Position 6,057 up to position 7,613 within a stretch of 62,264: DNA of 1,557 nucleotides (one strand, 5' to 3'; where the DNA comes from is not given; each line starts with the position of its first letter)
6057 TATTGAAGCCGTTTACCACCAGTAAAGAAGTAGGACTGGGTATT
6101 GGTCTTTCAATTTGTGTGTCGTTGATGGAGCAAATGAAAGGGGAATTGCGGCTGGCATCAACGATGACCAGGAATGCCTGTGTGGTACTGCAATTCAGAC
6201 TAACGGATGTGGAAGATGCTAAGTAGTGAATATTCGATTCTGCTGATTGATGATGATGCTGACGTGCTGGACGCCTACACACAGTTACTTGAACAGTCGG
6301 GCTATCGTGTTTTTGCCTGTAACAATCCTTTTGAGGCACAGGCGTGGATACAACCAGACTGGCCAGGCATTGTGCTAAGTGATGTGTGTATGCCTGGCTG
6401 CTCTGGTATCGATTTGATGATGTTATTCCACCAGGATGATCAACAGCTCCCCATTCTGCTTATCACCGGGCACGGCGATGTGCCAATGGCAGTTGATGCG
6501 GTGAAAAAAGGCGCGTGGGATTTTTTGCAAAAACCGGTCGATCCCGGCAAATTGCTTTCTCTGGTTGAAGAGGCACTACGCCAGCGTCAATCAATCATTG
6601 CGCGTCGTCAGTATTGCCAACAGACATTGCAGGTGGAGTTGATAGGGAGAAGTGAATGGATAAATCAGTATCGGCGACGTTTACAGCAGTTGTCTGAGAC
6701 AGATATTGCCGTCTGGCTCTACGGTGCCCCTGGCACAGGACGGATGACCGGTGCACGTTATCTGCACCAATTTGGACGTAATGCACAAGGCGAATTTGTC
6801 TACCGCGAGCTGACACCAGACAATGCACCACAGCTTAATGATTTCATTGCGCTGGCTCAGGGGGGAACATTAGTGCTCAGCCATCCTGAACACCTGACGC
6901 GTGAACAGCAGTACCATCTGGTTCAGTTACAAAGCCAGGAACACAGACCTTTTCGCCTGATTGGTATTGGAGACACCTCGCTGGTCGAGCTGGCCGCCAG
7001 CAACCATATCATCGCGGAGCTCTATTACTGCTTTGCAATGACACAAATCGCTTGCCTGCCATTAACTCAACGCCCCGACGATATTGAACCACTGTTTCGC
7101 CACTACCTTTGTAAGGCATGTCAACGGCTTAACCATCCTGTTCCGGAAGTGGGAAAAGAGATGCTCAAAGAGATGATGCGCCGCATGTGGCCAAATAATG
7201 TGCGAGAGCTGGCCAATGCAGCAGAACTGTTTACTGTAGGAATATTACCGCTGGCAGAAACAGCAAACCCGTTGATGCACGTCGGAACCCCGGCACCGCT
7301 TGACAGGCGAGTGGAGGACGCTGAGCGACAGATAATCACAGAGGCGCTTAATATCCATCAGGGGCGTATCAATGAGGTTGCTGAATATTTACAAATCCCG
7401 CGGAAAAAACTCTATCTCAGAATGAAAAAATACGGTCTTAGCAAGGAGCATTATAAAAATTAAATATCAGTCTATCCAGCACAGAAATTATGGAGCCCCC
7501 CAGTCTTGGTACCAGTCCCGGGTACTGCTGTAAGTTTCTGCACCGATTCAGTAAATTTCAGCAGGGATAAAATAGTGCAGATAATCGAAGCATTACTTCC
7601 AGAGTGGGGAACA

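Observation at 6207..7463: NtrC-family regulator with a degenerate AAA+ ATPase domain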

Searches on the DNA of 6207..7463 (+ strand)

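Call 5: search_dna_similar(query=window:6207-7463:+, collection=ecoli_genomes, mode=near, max_rows=10)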
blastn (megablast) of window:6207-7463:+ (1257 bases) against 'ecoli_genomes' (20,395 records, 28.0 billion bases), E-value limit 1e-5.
Records with a match: 459; places in all: 484; records where one place covers at least 80% of the query: 435.
Genomes with a match: 459 of 5426; with a place that covers at least 80% of the query: 435. Places per genome that has any: lowest 1, median 1, highest 4. On chromosomes: 473 places; on plasmids: 11.
Best place of each record, by identity: >=99% 324; 95-99% 135.
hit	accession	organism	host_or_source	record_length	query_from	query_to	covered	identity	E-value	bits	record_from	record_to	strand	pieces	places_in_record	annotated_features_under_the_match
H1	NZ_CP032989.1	Escherichia coli strain W2-5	Jin River water W2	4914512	1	1257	100%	100.0%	0e+0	2322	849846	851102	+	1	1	pgtA: two-component system response regulator PgtA | pgtB: two-component system sensor histidine kinase PgtB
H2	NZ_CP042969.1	Escherichia coli strain CFSAN061769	missing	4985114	1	1257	100%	100.0%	0e+0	2322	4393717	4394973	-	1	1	pgtA: two-component system response regulator PgtA | pgtB: two-component system sensor histidine kinase PgtB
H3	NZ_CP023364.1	Escherichia coli strain 144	canine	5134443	1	1257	100%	100.0%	0e+0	2322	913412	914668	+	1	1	pgtA: two-component system response regulator PgtA | pgtB: two-component system sensor histidine kinase PgtB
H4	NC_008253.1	Escherichia coli 536 strain 536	-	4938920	1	1257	100%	100.0%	0e+0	2322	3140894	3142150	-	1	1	pgtA: two-component system response regulator PgtA | pgtB: two-component system sensor histidine kinase PgtB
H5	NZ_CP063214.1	Escherichia coli strain ERP001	Red panda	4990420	1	1257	100%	100.0%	0e+0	2322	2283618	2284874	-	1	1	pgtA: two-component system response regulator PgtA | pgtB: two-component system sensor histidine kinase PgtB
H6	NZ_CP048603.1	Escherichia coli strain ChlosBP-23-1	Chlorocebus sabaeus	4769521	1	1257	100%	100.0%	0e+0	2322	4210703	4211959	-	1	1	pgtA: two-component system response regulator PgtA | pgtB: two-component system sensor histidine kinase PgtB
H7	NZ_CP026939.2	Escherichia coli strain CFS3313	Bos taurus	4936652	1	1257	100%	100.0%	0e+0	2322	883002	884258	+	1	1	pgtA: two-component system response regulator PgtA | pgtB: two-component system sensor histidine kinase PgtB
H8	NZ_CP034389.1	Escherichia coli strain RS571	Homo sapiens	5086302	1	1257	100%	100.0%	0e+0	2322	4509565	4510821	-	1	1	pgtA: two-component system response regulator PgtA | pgtB: two-component system sensor histidine kinase PgtB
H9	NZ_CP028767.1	Escherichia coli strain A7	Orangutan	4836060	1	1257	100%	100.0%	0e+0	2322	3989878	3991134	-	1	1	pgtA: two-component system response regulator PgtA | pgtB: two-component system sensor histidine kinase PgtB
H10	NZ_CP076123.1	Escherichia coli strain F11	Homo sapiens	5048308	1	1257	100%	100.0%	0e+0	2322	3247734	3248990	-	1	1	pgtA: two-component system response regulator PgtA | pgtB: two-component system sensor histidine kinase PgtB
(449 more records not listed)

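Call 7: get_annotated_region(hit=H4, flank=8000)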
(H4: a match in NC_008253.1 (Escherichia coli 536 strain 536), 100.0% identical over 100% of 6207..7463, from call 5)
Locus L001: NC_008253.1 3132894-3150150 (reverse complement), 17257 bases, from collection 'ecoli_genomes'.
description: Escherichia coli 536, complete sequence
organism: Escherichia coli 536 strain 536 (NCBI taxid 362663)
replicon: chromosome; assembly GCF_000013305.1
host: -; source: -; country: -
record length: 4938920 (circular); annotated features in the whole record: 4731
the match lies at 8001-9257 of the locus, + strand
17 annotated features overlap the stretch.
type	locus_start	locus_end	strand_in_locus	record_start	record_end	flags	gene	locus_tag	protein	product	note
CDS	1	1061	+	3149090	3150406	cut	fucP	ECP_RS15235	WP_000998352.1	L-fucose:H+ symporter permease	-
CDS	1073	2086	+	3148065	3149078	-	-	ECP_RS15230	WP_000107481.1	aldose 1-epimerase family protein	-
CDS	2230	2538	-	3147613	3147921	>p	-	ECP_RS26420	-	transposase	frameshifted; incomplete; partial in the middle of a contig; missing C-terminus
CDS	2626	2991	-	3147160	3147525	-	-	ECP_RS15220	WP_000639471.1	hypothetical protein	-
CDS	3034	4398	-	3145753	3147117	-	pgtP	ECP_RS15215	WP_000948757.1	phosphoglycerate transporter PgtP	-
CDS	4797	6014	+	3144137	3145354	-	pgtC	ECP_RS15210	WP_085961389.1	phosphoglycerate transport regulator PgtC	-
CDS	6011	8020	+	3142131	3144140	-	pgtB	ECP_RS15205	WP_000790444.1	two-component system sensor histidine kinase PgtB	-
CDS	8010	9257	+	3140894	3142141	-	pgtA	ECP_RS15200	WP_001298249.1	two-component system response regulator PgtA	-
CDS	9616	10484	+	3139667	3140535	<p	istA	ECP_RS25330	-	IS21 family transposase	frameshifted; internal stop; incomplete; partial in the middle of a contig; missing C-terminus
CDS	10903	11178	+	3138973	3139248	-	-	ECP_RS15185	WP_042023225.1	adhesin biosynthesis transcription regulatory family protein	-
CDS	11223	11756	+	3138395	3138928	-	-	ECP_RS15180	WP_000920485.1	fimbrial protein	-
CDS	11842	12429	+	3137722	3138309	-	-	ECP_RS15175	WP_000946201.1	fimbrial protein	-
CDS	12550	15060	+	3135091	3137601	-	-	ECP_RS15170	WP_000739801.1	fimbria/pilus outer membrane usher protein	-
CDS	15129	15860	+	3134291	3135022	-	-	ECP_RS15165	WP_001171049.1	fimbrial biogenesis chaperone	-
CDS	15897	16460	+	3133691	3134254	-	-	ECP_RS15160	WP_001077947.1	pilus-assembly fibrillin subunit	-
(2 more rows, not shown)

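Call 46: search_dna_similar(query=window:6216-7463:+, collection=ecoli_genomes, mode=near, rows=spread, max_rows=25)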
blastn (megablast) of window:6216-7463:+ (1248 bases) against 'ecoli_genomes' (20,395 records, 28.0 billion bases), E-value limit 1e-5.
Records with a match: 459; places in all: 484; records where one place covers at least 80% of the query: 435.
Genomes with a match: 459 of 5426; with a place that covers at least 80% of the query: 435. Places per genome that has any: lowest 1, median 1, highest 4. On chromosomes: 473 places; on plasmids: 11.
Best place of each record, by identity: >=99% 324; 95-99% 134; 90-95% 1.
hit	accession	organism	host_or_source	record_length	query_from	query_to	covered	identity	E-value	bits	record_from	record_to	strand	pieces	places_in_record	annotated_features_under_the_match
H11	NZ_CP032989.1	Escherichia coli strain W2-5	Jin River water W2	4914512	1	1248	100%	100.0%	0e+0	2305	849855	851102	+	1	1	pgtA: two-component system response regulator PgtA | pgtB: two-component system sensor histidine kinase PgtB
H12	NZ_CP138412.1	Escherichia coli strain 50EVA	Homo sapiens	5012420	1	1248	100%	100.0%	0e+0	2305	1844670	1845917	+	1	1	pgtA: two-component system response regulator PgtA | pgtB: two-component system sensor histidine kinase PgtB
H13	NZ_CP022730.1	Escherichia coli strain SA186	Homo sapiens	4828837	1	1248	100%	99.9%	0e+0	2300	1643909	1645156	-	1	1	pgtA: two-component system response regulator PgtA | pgtB: two-component system sensor histidine kinase PgtB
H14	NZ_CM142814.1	Escherichia coli strain GPEC172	chicken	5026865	1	1248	100%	99.9%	0e+0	2300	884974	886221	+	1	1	pgtA: two-component system response regulator PgtA | pgtB: two-component system sensor histidine kinase PgtB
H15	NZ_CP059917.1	Escherichia coli strain 64.1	Turkey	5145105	1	1248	100%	99.8%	0e+0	2294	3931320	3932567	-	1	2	pgtA: two-component system response regulator PgtA | pgtB: two-component system sensor histidine kinase PgtB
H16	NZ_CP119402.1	Escherichia coli strain MRE162 substr. FRA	not provided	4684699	1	1248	100%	99.8%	0e+0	2294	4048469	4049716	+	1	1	pgtA: two-component system response regulator PgtA | pgtB: two-component system sensor histidine kinase PgtB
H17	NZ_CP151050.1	Escherichia coli strain 20KM2222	Dog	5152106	1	1248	100%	99.8%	0e+0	2294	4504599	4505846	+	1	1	pgtA: two-component system response regulator PgtA | pgtB: two-component system sensor histidine kinase PgtB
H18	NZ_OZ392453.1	Escherichia coli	Homo sapiens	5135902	1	1248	100%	99.8%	0e+0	2294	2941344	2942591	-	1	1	pgtA: two-component system response regulator PgtA | pgtB: two-component system sensor histidine kinase PgtB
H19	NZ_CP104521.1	Escherichia coli strain E5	Poultry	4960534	1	1248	100%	99.8%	0e+0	2289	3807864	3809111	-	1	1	pgtA: two-component system response regulator PgtA | pgtB: two-component system sensor histidine kinase PgtB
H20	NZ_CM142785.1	Escherichia coli strain GPEC1209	chicken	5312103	1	1248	100%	99.8%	0e+0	2289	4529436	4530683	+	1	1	pgtA: two-component system response regulator PgtA | pgtB: two-component system sensor histidine kinase PgtB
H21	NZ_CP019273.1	Escherichia coli strain 13P477T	pig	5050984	1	1248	100%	99.1%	0e+0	2244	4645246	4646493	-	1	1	pgtA: two-component system response regulator PgtA | pgtB: two-component system sensor histidine kinase PgtB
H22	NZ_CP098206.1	Escherichia coli strain Z0117EC0054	Canis lupus familiaris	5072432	1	1248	100%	99.1%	0e+0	2244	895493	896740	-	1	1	pgtA: two-component system response regulator PgtA | pgtB: two-component system sensor histidine kinase PgtB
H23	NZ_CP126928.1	Escherichia coli O2:K1:H4 strain APEC E12053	Gallus gallus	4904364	1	1248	100%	99.1%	0e+0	2244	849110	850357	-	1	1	pgtA: two-component system response regulator PgtA | pgtB: two-component system sensor histidine kinase PgtB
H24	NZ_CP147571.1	Escherichia coli strain GN04275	Homo sapiens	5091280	1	1248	100%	99.1%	0e+0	2244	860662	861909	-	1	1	pgtA: two-component system response regulator PgtA | pgtB: two-component system sensor histidine kinase PgtB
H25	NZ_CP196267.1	Escherichia coli strain AH20I049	Homo sapiens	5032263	1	1248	100%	99.1%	0e+0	2244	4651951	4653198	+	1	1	pgtA: two-component system response regulator PgtA | pgtB: two-component system sensor histidine kinase PgtB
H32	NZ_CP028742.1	Escherichia coli strain A33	Perameles nasuta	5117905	1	1248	100%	97.5%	0e+0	2134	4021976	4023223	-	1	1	pgtA: two-component system response regulator PgtA | pgtB: two-component system sensor histidine kinase PgtB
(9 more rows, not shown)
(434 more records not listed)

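Call 49: get_annotated_region(hit=H32, flank=6000)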
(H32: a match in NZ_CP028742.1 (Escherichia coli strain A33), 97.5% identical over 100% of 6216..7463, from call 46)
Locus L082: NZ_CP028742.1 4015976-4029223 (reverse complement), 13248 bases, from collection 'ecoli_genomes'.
description: Escherichia coli strain A33 chromosome, complete genome
organism: Escherichia coli strain A33 (NCBI taxid 562)
replicon: chromosome; assembly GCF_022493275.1
host: Perameles nasuta; source: feces; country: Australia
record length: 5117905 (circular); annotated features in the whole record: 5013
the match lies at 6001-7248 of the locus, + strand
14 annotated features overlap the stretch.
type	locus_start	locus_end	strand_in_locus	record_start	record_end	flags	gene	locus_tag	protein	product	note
CDS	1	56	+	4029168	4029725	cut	-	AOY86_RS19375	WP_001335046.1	hypothetical protein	-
CDS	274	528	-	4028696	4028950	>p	-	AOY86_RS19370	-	transposase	incomplete; partial in the middle of a contig; missing C-terminus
CDS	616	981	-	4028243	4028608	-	-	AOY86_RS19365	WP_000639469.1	hypothetical protein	-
CDS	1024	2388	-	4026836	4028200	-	pgtP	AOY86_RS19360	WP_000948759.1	phosphoglycerate transporter PgtP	-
CDS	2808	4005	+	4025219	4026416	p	pgtC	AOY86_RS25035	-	phosphoglycerate transport regulator PgtC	frameshifted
CDS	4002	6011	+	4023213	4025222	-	pgtB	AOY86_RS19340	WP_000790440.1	two-component system sensor histidine kinase PgtB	-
CDS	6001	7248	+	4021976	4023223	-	pgtA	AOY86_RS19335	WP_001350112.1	two-component system response regulator PgtA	-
CDS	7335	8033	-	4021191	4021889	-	-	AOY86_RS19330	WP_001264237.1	substrate-binding domain-containing protein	-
CDS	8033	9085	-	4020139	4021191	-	-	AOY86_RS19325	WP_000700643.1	ABC transporter substrate-binding protein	-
CDS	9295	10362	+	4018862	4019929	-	-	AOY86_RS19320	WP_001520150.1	FecCD family ABC transporter permease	-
CDS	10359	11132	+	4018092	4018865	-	-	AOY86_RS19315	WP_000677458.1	ABC transporter ATP-binding protein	-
CDS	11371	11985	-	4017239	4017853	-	-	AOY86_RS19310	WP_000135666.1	TetR/AcrR family transcriptional regulator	-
CDS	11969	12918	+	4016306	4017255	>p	-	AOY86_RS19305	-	IS4 family transposase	frameshifted; internal stop; incomplete; partial in the middle of a contig; missing N-terminus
CDS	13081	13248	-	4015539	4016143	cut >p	-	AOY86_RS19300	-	transposase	frameshifted; internal stop; incomplete; partial in the middle of a contig; missing C-terminus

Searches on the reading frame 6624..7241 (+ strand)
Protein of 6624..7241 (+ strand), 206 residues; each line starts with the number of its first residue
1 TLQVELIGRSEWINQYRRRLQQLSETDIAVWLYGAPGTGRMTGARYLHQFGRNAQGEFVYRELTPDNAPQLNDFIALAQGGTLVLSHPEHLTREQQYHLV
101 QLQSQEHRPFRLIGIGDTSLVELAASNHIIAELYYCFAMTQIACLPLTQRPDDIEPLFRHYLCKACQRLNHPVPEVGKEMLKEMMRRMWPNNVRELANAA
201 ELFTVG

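Call 26: find_homologous_proteins(query=window:6624-7241:+, max_evalue=0.001)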
Query window:6624-7241:+ (206 aa): 61 proteins with E <= 0.001 among 261 candidates.
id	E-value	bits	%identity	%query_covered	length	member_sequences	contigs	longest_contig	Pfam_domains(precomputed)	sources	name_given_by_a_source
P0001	4.2e-135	466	99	100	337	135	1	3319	PF00158.33,PF25601.2,PF02954.26,PF14532.13,PF00072.31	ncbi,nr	ncbi:TPA: sigma-54-dependent Fis family transcriptional regulator, partial [Escherichia coli]|nr:sig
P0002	1.9e-112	392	97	86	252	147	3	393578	PF25601.2,PF02954.26,PF14532.13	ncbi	ncbi:sigma-54 dependent transcriptional regulator, partial [Escherichia coli]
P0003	1.4e-106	373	98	81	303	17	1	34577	PF00158.33,PF14532.13,PF00072.31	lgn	-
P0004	7.2e-105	367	79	100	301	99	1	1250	PF00158.33,PF25601.2,PF02954.26,PF14532.13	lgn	-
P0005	4.6e-103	361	79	100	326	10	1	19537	PF00158.33,PF25601.2,PF02954.26,PF14532.13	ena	-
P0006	8.6e-102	357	79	100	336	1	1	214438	PF00158.33,PF25601.2,PF14532.13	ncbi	-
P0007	5.6e-101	354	79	100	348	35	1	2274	PF00158.33,PF25601.2,PF02954.26,PF14532.13,PF00072.31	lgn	-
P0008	1.8e-100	353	78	100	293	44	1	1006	PF00158.33,PF25601.2,PF02954.26,PF14532.13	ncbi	ncbi:transcriptional regulator, partial [Klebsiella michiganensis]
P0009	6.0e-98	344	76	100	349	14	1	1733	PF00158.33,PF25601.2,PF02954.26,PF14532.13,PF00072.31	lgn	-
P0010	1.3e-95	337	78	94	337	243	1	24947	PF00158.33,PF25601.2,PF14532.13,PF00072.31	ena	-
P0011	6.0e-91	322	78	91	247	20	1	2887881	PF00158.33,PF14532.13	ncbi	-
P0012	1.2e-87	311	77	87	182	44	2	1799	PF00158.33,PF14532.13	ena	-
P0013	2.4e-85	303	75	91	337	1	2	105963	PF25601.2,PF02954.26,PF03070.22,PF14532.13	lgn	-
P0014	3.0e-78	280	76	80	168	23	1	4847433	PF00158.33,PF14532.13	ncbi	-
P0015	1.1e-76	275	77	79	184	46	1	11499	PF00158.33,PF14532.13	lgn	-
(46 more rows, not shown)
